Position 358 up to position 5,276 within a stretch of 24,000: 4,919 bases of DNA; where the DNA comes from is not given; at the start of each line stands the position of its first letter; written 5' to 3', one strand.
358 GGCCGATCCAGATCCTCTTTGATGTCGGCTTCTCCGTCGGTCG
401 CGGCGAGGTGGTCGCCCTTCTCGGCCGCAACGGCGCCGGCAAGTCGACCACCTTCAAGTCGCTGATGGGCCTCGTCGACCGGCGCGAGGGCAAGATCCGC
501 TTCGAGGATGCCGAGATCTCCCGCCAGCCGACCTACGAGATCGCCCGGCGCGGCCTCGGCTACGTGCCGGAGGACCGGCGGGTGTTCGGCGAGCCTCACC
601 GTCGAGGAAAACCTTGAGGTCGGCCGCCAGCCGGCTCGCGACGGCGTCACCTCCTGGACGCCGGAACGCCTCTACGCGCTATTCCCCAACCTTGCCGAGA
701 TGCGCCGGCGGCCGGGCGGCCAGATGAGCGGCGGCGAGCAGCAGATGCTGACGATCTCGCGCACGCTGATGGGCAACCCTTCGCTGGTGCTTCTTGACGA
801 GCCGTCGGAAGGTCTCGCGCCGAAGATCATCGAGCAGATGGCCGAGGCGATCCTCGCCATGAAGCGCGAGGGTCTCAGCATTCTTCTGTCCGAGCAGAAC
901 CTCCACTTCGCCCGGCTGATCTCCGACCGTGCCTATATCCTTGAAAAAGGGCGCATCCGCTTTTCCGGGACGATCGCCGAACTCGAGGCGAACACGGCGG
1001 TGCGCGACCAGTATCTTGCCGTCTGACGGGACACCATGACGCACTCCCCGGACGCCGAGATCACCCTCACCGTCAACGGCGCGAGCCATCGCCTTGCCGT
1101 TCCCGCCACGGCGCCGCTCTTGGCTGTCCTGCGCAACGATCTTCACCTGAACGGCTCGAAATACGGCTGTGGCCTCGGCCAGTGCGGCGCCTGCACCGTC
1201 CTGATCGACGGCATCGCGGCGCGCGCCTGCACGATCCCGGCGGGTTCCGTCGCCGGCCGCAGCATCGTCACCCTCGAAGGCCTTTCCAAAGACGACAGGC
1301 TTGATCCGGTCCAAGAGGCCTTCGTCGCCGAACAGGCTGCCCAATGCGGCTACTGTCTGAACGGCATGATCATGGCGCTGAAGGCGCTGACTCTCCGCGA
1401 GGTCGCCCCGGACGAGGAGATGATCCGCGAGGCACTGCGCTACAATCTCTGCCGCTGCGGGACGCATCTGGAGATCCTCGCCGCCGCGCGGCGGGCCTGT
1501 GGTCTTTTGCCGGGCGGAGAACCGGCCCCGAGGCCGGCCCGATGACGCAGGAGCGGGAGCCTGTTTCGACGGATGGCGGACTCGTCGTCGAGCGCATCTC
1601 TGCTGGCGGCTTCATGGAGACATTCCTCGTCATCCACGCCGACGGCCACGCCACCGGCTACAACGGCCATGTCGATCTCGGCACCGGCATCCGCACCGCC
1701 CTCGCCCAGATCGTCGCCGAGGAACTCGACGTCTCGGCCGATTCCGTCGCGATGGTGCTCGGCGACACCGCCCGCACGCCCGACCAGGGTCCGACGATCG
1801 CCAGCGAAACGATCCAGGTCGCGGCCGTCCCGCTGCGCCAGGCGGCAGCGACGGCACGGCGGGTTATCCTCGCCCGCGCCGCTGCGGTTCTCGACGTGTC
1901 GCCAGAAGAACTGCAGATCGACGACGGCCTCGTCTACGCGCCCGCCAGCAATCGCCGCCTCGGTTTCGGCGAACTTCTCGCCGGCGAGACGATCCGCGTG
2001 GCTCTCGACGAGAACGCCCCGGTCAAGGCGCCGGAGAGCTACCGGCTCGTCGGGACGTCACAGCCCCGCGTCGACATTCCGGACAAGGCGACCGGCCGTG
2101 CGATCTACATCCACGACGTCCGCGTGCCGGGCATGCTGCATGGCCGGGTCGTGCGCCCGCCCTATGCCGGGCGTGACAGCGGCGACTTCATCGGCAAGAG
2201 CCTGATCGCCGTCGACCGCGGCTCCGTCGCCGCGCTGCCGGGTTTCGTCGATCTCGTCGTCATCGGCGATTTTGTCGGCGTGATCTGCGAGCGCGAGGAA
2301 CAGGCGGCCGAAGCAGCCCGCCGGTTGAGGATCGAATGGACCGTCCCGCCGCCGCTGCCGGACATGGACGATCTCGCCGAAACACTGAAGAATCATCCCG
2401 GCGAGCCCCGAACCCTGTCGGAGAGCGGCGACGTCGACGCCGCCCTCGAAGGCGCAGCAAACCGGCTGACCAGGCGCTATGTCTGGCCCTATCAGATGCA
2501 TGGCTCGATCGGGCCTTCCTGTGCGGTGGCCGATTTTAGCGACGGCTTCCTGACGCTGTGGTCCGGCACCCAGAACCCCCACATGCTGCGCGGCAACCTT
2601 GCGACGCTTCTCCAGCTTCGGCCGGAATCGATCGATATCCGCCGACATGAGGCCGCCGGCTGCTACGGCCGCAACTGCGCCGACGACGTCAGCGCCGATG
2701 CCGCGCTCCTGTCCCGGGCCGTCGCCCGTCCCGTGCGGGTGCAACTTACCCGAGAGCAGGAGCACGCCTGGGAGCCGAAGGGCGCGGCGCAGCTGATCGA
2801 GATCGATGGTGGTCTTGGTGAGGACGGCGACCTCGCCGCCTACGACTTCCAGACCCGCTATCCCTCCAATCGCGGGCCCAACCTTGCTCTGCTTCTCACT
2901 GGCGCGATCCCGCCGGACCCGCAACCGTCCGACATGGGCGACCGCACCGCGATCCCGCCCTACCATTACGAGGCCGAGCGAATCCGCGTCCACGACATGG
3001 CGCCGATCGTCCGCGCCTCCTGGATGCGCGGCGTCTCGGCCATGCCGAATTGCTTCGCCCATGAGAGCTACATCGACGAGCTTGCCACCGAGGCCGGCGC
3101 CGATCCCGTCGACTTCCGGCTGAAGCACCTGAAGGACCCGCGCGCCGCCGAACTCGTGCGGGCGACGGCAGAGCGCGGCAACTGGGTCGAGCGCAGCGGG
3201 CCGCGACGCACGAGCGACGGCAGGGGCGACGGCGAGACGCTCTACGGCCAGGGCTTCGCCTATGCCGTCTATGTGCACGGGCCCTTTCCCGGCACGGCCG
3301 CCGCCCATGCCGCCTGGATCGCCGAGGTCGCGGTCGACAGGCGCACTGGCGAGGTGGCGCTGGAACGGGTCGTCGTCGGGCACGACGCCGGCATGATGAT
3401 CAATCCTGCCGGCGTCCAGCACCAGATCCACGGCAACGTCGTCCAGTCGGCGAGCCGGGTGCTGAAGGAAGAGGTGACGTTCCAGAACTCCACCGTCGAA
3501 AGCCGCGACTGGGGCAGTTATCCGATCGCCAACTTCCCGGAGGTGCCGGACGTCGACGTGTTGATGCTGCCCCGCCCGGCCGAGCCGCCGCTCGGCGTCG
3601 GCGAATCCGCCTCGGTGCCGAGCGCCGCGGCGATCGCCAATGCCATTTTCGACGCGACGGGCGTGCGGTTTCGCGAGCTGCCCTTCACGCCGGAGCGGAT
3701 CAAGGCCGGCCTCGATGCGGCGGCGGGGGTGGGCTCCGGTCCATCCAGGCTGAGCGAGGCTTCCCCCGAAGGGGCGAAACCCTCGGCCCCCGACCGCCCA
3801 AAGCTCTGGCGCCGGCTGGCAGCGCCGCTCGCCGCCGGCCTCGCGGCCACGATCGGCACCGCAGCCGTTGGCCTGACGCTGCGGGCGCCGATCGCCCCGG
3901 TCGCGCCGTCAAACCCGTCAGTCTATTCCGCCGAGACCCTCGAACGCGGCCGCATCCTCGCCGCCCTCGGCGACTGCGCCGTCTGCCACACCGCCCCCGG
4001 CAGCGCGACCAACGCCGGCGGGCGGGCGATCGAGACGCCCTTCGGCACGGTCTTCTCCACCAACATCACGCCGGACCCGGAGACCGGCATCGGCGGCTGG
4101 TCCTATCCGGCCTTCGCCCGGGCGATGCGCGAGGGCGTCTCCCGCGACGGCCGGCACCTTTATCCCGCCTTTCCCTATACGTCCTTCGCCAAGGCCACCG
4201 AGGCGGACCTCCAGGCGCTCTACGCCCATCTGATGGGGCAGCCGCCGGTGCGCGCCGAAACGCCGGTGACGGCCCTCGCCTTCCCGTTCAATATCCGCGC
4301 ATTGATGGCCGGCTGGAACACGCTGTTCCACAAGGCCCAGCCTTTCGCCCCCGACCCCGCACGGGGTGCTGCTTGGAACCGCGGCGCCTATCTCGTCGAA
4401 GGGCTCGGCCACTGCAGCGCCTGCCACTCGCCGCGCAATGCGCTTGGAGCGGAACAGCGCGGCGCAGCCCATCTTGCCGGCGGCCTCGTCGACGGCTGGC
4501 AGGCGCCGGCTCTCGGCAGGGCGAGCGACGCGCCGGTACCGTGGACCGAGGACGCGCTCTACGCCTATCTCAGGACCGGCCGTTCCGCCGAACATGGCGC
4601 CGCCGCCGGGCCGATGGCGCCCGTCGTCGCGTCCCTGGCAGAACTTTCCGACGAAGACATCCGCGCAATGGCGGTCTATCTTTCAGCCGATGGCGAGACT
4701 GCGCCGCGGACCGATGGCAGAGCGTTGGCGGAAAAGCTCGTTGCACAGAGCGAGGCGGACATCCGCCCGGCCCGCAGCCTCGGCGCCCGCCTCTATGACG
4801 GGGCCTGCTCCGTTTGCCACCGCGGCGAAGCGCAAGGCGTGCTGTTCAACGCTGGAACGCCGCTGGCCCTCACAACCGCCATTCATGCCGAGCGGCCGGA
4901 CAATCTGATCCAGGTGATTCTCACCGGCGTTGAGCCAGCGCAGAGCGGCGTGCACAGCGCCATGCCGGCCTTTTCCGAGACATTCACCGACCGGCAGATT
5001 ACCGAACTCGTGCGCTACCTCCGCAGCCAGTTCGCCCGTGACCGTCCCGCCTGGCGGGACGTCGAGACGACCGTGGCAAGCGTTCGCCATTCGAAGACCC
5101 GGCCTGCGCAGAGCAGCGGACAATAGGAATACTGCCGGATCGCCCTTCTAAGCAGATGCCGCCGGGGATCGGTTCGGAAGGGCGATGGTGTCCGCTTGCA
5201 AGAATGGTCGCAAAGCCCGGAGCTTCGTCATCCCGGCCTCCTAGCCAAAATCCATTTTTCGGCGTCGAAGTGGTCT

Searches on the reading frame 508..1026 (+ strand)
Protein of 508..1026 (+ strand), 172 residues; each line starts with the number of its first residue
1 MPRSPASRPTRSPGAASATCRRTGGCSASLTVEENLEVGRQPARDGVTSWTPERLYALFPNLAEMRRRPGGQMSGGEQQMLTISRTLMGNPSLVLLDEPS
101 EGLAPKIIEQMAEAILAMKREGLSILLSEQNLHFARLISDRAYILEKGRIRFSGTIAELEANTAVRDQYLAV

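Call 36: search_protein_families(library=pfam, proteins=[window:508-1026:+], max_evalue=0.0001)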
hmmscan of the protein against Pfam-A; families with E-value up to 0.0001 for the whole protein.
window:508-1026:+ (172 aa): 1 family
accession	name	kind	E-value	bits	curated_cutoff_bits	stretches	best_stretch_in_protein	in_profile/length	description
PF00005.33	ABC_tran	-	2.9e-08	34.8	25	1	28-100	72-136/137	ABC transporter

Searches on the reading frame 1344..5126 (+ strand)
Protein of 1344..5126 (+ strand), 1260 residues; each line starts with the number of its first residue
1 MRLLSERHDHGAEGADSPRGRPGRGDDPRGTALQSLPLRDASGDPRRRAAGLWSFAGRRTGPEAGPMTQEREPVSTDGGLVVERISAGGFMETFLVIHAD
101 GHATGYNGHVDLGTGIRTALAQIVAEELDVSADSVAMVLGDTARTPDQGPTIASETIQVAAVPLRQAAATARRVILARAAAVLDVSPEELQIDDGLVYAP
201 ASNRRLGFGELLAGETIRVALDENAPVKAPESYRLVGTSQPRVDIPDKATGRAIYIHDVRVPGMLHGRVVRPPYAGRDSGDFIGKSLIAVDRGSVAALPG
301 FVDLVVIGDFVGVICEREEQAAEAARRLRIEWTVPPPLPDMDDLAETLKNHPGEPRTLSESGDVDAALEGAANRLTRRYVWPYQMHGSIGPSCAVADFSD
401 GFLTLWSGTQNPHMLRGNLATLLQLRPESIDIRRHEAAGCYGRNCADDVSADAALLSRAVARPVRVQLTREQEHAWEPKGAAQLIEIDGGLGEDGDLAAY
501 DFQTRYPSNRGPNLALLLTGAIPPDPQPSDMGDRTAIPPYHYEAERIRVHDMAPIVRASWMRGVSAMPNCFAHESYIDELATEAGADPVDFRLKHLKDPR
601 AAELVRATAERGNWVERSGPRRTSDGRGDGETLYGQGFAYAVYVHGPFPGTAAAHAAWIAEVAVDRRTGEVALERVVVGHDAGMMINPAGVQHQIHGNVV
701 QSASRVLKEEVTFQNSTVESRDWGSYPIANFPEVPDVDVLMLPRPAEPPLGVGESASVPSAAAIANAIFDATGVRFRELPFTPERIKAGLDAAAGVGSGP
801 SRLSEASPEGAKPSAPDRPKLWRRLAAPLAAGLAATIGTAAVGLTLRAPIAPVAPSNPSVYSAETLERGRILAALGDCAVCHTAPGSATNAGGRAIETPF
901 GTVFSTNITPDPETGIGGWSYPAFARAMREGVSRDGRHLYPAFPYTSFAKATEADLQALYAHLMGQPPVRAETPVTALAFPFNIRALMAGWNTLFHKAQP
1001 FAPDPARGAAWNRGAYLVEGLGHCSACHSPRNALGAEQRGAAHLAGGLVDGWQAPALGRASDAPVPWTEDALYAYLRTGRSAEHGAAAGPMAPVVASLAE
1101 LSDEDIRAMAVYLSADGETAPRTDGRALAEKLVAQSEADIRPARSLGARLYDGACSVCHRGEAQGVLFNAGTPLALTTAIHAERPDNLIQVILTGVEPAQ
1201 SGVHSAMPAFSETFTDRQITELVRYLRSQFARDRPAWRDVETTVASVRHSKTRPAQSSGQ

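Call 36: search_protein_families(library=pfam, proteins=[window:1344-5126:+], max_evalue=0.0001)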
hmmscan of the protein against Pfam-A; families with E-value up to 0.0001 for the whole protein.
window:1344-5126:+ (1260 aa): 4 families
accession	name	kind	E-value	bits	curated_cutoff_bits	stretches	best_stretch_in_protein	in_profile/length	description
PF20256.3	MoCoBD_2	-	1.4e-41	143.3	27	2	95-235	52-185/283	Molybdopterin cofactor-binding domain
PF02738.23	MoCoBD_1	-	2.1e-30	106.1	27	1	355-594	6-242/244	Molybdopterin cofactor-binding domain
PF00034.26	Cytochrom_C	-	6.7e-21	75.8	21.3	1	1146-1228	3-88/90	Cytochrome c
PF13442.11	Cytochrome_CBB3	-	5.1e-19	68.8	27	1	1147-1226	6-68/68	Cytochrome C oxidase, cbb3-type, subunit III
